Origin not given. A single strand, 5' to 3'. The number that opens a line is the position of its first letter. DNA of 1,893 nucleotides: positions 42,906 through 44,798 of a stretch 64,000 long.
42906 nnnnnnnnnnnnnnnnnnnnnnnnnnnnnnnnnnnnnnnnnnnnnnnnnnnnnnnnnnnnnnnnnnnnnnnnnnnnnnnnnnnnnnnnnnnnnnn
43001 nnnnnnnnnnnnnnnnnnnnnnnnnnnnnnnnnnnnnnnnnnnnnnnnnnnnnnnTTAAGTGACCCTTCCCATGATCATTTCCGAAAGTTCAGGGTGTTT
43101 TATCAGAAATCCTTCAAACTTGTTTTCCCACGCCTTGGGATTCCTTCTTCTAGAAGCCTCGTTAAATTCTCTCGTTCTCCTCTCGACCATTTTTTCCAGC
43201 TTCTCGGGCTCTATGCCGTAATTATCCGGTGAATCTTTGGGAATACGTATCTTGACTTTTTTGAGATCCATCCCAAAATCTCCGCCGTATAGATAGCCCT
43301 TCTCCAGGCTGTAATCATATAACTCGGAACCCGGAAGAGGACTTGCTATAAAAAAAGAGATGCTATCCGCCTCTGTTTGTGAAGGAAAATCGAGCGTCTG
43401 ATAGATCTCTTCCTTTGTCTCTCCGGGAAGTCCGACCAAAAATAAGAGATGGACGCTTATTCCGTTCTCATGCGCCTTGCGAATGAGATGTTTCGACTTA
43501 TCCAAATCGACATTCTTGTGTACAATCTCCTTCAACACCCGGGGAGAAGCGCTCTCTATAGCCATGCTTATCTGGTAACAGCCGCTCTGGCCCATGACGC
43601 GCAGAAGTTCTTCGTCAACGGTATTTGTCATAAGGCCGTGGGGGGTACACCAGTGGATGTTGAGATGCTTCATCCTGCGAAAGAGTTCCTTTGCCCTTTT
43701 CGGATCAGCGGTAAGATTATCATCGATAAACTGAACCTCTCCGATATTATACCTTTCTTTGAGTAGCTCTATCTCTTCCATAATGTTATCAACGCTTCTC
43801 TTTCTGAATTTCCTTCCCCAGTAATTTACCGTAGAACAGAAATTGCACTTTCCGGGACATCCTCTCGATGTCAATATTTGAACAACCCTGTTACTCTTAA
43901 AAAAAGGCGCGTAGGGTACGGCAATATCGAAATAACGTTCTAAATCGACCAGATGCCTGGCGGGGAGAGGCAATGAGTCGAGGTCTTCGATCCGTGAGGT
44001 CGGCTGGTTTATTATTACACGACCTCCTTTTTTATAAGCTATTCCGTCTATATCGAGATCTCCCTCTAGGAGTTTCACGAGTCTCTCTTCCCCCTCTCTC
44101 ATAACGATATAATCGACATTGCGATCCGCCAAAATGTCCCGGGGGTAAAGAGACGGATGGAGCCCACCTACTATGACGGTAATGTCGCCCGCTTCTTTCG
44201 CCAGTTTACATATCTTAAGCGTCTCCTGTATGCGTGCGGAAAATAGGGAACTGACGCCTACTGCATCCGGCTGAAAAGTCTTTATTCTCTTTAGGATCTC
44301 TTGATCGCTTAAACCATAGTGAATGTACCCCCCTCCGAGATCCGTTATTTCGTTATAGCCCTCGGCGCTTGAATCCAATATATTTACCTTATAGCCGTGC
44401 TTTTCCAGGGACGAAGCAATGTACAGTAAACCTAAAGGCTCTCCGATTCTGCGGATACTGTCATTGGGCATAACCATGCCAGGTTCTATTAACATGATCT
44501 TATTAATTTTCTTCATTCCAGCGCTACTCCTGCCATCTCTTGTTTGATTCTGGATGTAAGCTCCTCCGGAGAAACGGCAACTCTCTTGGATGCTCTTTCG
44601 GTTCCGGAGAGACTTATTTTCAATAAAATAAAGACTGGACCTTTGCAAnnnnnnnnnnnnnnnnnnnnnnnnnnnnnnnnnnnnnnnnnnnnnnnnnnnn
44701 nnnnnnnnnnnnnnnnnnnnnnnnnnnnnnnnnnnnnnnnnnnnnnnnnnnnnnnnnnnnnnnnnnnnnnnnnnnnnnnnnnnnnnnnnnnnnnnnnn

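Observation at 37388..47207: Complete 2-aminoethylphosphonate (AEP) pathway embedded in a glycan operon, with PepM-nucleotidyltransferase fusion and two-subunit phosphonopyruvate decarboxylase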

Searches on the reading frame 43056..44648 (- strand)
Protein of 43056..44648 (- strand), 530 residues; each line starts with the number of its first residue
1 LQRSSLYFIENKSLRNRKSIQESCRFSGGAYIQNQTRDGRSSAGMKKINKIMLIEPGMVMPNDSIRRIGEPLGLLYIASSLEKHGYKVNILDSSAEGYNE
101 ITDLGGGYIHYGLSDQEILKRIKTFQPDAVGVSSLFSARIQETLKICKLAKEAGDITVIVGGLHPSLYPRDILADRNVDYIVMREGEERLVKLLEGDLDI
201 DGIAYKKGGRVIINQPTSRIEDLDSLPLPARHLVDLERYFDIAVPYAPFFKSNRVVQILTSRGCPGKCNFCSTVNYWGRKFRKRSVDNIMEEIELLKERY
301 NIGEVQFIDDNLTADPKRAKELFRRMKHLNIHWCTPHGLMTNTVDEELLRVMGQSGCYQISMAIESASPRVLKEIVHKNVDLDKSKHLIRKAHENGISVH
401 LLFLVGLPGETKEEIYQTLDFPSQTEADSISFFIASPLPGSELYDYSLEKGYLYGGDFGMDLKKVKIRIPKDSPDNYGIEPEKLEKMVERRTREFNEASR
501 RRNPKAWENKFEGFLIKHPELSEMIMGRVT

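Call 4: search_protein_families(library=pfam, proteins=[window:43056-44648:-], max_evalue=0.001)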
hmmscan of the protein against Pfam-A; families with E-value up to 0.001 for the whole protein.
window:43056-44648:- (530 aa): 2 families
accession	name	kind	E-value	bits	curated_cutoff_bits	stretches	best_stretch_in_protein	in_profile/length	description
PF04055.27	Radical_SAM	-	6.8e-29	101.6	29.5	1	259-421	2-165/166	Radical SAM superfamily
PF02310.24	B12-binding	-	7.3e-24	84.4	32.1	1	65-193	8-120/121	B12 binding domain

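Call 6: search_protein_families(library=ncbifam, proteins=[window:43056-44648:-], max_evalue=0.001)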
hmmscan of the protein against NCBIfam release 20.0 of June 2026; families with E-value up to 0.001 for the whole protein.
window:43056-44648:- (530 aa): 36 families (the best 25 are shown)
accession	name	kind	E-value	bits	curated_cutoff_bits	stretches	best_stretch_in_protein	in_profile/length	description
NF038361.1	rSAM_Sden_1168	equivalog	1.5e-116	390.2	575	1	42-513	56-533/560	Sden_1168 family B12-binding radical SAM P-methyltransferase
TIGR03471.1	HpnJ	equivalog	1.7e-51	175.6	577.6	1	145-456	86-396/472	hopanoid biosynthesis associated radical SAM protein HpnJ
TIGR02026.1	BchE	equivalog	7.5e-44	150.4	481.35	1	50-448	1-388/497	magnesium-protoporphyrin IX monomethyl ester anaerobic oxidative cyclase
NF050148.1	rSAM_ApyD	equivalog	2.6e-41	141.7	750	1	58-445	9-391/645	RiPP biosynthesis radical SAM protein ApyD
TIGR04014.1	B12_SAM_MJ_0865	equivalog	3.3e-34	118.4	360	1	115-449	27-360/434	methyl-coenzyme M reductase glutamine C-methyltransferase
NF033070.1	rSAM_AprD4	equivalog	1.1e-31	110.2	500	1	127-456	75-399/456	AprD4 family radical SAM diol-dehydratase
TIGR04479.1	bcpD_PhpK_rSAM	subfamily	2.8e-31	108.5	600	1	116-428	100-412/504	PhpK family radical SAM P-methyltransferase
TIGR04072.2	rSAM_ladder_B12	equivalog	3.7e-31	108.2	360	1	71-447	18-372/443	lipid biosynthesis B12-binding/radical SAM protein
TIGR04013.1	B12_SAM_MJ_1487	hypoth_equivalog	5.5e-30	104.5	251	1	114-444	30-354/382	TIGR04013 family B12-binding domain/radical SAM domain-containing protein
TIGR04367.1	HpnR_B12_rSAM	equivalog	3.6e-28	98.4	650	1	50-444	2-370/490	hopanoid C-3 methylase HpnR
TIGR04385.1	B12_rSAM_cofa1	equivalog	8.3e-28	97.8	450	1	58-418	8-357/438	B12 lower ligand biosynthesis radical SAM protein BzaD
TIGR03975.1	rSAM_ocin_1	subfamily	1.4e-25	89.8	281.85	1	117-416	119-421/606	RiPP maturation radical SAM C-methyltransferase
TIGR04190.1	B12_SAM_Ta0216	equivalog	5.4e-24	84.7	500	1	71-425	37-394/554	TIGR04190 family B12-binding domain/radical SAM domain protein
TIGR04295.1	B12_rSAM_oligo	hypoth_equivalog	5.9e-24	84.5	400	1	111-379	50-315/422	TIGR04295 family B12-binding domain-containing radical SAM protein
NF033712.0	B12_rSAM_KedN5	subfamily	2.8e-17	62.2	700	1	154-420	90-365/624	KedN5 family methylcobalamin-dependent radical SAM C-methyltransferase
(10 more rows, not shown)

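Call 29: find_homologous_proteins(query=window:43056-44648:-)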
Query window:43056-44648:- (530 aa): 4626 proteins with E <= 0.001 among 8000 candidates; the best 120 are listed.
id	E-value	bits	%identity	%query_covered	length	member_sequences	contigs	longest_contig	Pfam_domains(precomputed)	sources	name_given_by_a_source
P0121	0.0e+0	1108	100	92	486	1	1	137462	PF04055.28,PF02310.25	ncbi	ncbi:MAG: radical SAM protein [Candidatus Omnitrophota bacterium]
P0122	2.8e-264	895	78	92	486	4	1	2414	PF04055.28,PF02310.25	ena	-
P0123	2.9e-254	862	75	92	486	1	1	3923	PF04055.28,PF02310.25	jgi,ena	jgi:radical SAM superfamily enzyme YgiQ (UPF0313 family)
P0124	1.0e-249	847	75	92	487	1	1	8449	PF04055.28,PF02310.25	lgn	-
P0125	2.6e-248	843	75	89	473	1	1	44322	PF04055.28,PF02310.25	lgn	-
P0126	5.1e-245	832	72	92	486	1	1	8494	PF04055.28,PF02310.25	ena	-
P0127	8.3e-244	828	73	92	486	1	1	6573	PF04055.28,PF02310.25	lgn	-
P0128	4.8e-238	809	71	92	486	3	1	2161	PF04055.28,PF02310.25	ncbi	-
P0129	4.8e-170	585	54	91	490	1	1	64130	PF04055.28,PF02310.25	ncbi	-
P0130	2.9e-169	582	56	91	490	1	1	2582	PF04055.28,PF02310.25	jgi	jgi:anaerobic magnesium-protoporphyrin IX monomethyl ester cyclase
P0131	1.3e-168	580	53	92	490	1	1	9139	PF04055.28,PF02310.25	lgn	-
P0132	1.5e-168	580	54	91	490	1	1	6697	PF04055.28,PF02310.25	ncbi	-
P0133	9.5e-168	577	54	91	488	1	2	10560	PF04055.28,PF02310.25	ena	-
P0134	1.6e-167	576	52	92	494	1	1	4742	PF04055.28,PF02310.25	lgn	-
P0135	1.9e-167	576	54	91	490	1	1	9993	PF04055.28,PF02310.25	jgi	jgi:radical SAM superfamily enzyme YgiQ (UPF0313 family)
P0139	6.9e-167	574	53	92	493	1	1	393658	PF04055.28,PF02310.25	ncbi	-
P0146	9.2e-165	567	51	92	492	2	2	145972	PF04055.28,PF02310.25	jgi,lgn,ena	-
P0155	7.9e-163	561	51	92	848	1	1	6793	PF04055.28,PF00266.26,PF01053.27,PF01041.24,PF02310.25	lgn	-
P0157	2.7e-162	559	52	91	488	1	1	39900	PF04055.28,PF02310.25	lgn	-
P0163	7.9e-161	554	52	91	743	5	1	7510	PF00483.30,PF04055.28,PF01128.26,PF12804.14,PF02310.25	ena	-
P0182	4.7e-158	545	51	92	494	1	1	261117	PF04055.28,PF02310.25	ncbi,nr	ncbi:MAG: cobalamin-dependent protein [Candidatus Riflebacteria bacterium]|nr:cobalamin-dependent pr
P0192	5.8e-156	538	49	91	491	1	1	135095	PF04055.28,PF02310.25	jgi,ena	-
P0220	3.8e-145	502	48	92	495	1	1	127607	PF04055.28,PF02310.25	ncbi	-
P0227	1.6e-142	494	48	92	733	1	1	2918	PF00483.30,PF04055.28,PF01128.26,PF20202.5,PF12804.14,PF02310.25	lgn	-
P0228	2.8e-142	493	47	91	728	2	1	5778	PF00483.30,PF04055.28,PF12804.14,PF02310.25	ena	-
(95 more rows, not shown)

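Call 38: find_related_loci(query=A1, collection=genome_contigs, flank=10000)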
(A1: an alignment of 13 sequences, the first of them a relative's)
Query A1 (486 aa) in genome_contigs; peptide patterns used: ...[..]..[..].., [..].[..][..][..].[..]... (x = any residue, [..] = any of these).
600 stretches matched a pattern (row limit reached: there are more); 572 encode a relative of the query (tblastn E <= 1e-3); the best 80 are kept; 80 distinct loci.
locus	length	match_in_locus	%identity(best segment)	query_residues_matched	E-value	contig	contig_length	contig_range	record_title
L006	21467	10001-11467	40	6-486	6e-108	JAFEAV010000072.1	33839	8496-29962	MAG: Cyanobacteria bacterium SZAS LIN-3 LIN-537__72__length-33839, whole genome shotgun sequence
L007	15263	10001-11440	36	2-478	7e-101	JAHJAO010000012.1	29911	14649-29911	MAG: Candidatus Omnitrophota bacterium isolate Modern_marine.mb.214 Modern_marine.mb.214_k141_159400, whole genome shotg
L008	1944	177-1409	38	6-406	8e-106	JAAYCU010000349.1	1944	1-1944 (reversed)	MAG: Phycisphaerales bacterium isolate AS06rmzACSIP_494 673028_AS06, whole genome shotgun sequence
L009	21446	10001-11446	39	7-477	2e-98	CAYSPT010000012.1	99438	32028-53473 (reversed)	MAG TPA_asm: uncultured bacterium isolate SRP077602_co1_83 genome assembly, contig: NODE_387_length_99438_cov_10.023535,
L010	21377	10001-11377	37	6-443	3e-95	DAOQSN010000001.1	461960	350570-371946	MAG TPA_asm: Phycisphaerae bacterium isolate AMR_MDS_1165 NODE_5_length_461960_cov_11.188446, whole genome shotgun seque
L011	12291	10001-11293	35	6-400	1e-83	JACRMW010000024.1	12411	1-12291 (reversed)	MAG: Candidatus Aenigmatarchaeota archaeon isolate NC_groundwater_1917_Pr3_S-0.2um_36_3 scaffold_198362, whole genome sh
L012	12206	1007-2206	36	23-409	1e-82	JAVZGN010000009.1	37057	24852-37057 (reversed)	MAG: Candidatus Hadarchaeales archaeon isolate DRTY-6_201808_bins_36 DRTY-6_201808_bins_36_scaffold_9, whole genome shot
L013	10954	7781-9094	38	1-425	8e-89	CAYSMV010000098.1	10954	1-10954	MAG TPA_asm: uncultured Desulfobacterales bacterium isolate SRP067234_co1_226 genome assembly, contig: k99_381023, whole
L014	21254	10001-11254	37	6-409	1e-80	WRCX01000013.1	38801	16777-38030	MAG: Candidatus Bathycorpusculum hydrogenotrophicum isolate Lab288P3_bin169 Ga0123353_10000780, whole genome shotgun seq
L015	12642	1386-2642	36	6-409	2e-79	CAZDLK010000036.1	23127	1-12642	MAG TPA_asm: uncultured Candidatus Bathyarchaeia archaeon isolate binchicken_co27_437 genome assembly, contig: NODE_3908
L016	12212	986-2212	34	6-403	8e-72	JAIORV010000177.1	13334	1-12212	MAG: Vulcanimicrobiota bacterium isolate SMBSF27 20075_Bin_1_contigs_1_c_000000000352, whole genome shotgun sequence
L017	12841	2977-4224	33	7-431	2e-67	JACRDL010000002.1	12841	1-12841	MAG: Elusimicrobia bacterium isolate NC_groundwater_1671_Pr3_B-0.1um_38_13 SR-2_scaffold_141_208458, whole genome shotgu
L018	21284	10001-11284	32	29-472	4e-67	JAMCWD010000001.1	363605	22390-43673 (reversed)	MAG: Chloroflexota bacterium isolate FK_Sedi_B_Bin.67 NODE_4_length_363605_cov_8.17805, whole genome shotgun sequence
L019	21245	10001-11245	33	6-409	3e-66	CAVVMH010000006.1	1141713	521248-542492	MAG: Candidatus Bathyarchaeota archaeon isolate MFD00709.bin.2.105 genome assembly, contig: contig_23296, whole genome s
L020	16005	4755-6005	33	6-411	4e-66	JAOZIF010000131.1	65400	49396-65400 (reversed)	MAG: Candidatus Bathyarchaeum sp. isolate DYS_7 NODE_986, whole genome shotgun sequence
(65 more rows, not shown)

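Call 40: find_related_loci(query=P0121, collection=metagenome_contigs, flank=10000)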
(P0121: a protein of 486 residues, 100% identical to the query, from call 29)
Query P0121 (486 aa) in metagenome_contigs; peptide patterns used: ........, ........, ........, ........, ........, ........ (x = any residue, [..] = any of these).
329 stretches matched a pattern; 57 encode a relative of the query (tblastn E <= 1e-3); 57 distinct loci.
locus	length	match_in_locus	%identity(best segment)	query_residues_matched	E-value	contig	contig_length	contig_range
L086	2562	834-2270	79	8-486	0e+0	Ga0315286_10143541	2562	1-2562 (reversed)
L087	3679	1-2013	71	27-486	6e-108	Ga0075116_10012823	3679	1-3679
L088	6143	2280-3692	37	6-476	1e-101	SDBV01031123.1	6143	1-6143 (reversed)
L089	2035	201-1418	31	8-429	8e-65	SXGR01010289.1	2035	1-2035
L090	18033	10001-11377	31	6-465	8e-63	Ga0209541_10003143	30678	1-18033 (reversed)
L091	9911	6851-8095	34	6-407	2e-61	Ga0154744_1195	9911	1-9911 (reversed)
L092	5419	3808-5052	33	6-407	2e-59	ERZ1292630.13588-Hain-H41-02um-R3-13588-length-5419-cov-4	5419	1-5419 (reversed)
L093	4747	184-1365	32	27-409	6e-59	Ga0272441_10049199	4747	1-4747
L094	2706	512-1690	31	2-414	7e-59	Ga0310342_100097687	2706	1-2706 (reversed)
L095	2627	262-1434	32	4-414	5e-59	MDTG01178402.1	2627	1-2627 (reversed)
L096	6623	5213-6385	32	4-414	1e-58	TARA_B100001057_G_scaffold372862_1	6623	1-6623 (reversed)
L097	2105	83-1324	34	6-409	1e-57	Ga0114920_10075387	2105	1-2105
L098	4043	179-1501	30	4-452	3e-56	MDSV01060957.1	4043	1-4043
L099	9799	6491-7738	31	14-451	4e-56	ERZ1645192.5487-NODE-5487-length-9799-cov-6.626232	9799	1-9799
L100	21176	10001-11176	29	3-414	2e-55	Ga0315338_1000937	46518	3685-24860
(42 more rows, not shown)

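Call 41: find_encoding_contigs(protein=P0155, flank=10000, max_places=2)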
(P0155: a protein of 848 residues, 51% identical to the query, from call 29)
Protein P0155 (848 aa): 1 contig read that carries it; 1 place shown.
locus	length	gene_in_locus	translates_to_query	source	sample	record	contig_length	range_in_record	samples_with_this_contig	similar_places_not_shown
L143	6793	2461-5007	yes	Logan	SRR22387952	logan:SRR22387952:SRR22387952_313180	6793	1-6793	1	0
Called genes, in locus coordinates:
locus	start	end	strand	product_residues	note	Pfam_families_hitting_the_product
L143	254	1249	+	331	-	PF04166:PdxA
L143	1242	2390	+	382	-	PF00534:Glycos_transf_1, PF13692:Glyco_trans_1_4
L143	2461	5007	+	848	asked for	PF00266:Aminotran_5, PF01041:DegT_DnrJ_EryC1 (weak), PF01053:Cys_Met_Meta_PP, PF02310:B12-binding, PF04055:Radical_SAM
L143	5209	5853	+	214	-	PF01066:CDP-OH_P_transf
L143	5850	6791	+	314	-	?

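Call 42: find_encoding_contigs(protein=P0163, flank=10000, max_places=2)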
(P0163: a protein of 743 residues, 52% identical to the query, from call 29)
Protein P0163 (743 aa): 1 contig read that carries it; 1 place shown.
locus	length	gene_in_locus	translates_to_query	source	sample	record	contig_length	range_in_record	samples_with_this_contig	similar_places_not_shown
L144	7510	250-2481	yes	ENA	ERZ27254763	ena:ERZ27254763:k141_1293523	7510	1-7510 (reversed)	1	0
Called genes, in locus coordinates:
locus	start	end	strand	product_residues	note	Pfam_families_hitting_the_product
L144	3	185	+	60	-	?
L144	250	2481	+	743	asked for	PF00483:NTP_transferase, PF01128:IspD (faint), PF12804:NTP_transf_3, PF02310:B12-binding, PF04055:Radical_SAM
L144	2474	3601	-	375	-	PF00266:Aminotran_5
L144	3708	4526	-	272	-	PF01966:HD (faint)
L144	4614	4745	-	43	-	-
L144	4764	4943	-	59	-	-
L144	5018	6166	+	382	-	PF13439:Glyco_transf_4, PF13579:Glyco_trans_4_4, PF20706:GT4-conflict, PF00534:Glycos_transf_1, PF13692:Glyco_trans_1_4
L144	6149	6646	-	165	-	-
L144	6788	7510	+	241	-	?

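Call 43: find_encoding_contigs(protein=P0182, flank=10000, max_places=1)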
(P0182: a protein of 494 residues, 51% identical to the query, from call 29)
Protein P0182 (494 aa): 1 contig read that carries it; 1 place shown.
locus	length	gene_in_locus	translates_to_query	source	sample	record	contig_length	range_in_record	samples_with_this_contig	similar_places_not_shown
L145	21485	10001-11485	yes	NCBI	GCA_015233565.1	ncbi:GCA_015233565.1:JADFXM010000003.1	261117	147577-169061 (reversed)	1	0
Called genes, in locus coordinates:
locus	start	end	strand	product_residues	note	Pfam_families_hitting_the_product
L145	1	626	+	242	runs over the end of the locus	PF00483:NTP_transferase, PF12804:NTP_transf_3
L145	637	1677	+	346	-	PF04055:Radical_SAM, PF13186:SPASM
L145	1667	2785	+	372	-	PF04055:Radical_SAM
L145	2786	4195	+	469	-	PF13353:Fer4_12, PF04055:Radical_SAM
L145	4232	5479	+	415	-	PF00155:Aminotran_1_2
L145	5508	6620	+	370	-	PF00266:Aminotran_5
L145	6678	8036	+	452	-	PF00923:TAL_FSA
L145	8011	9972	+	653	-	PF00456:Transketolase_N, PF13292:DXP_synthase_N (faint), PF00676:E1_dh, PF02779:Transket_pyr, PF02780:Transketolase_C, PF22613:Transketolase_C_1 (weak)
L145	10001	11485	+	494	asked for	PF02310:B12-binding, PF04055:Radical_SAM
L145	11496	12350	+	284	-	PF01066:CDP-OH_P_transf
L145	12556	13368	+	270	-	PF13847:Methyltransf_31, PF08241:Methyltransf_11, PF08242:Methyltransf_12 (weak), PF13649:Methyltransf_25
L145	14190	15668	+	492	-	PF02310:B12-binding, PF04055:Radical_SAM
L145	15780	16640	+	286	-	PF00535:Glycos_transf_2, PF10111:Glyco_tranf_2_2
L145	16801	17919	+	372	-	PF00534:Glycos_transf_1, PF13692:Glyco_trans_1_4, PF13524:Glyco_trans_1_2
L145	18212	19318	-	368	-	PF13477:Glyco_trans_4_2 (weak), PF13439:Glyco_transf_4, PF00534:Glycos_transf_1, PF13692:Glyco_trans_1_4, PF13524:Glyco_trans_1_2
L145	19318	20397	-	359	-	-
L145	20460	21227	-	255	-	PF00977:His_biosynth, PF03060:NMO (weak)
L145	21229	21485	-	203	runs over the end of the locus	PF00117:GATase, PF07685:GATase_3 (weak), PF01174:SNO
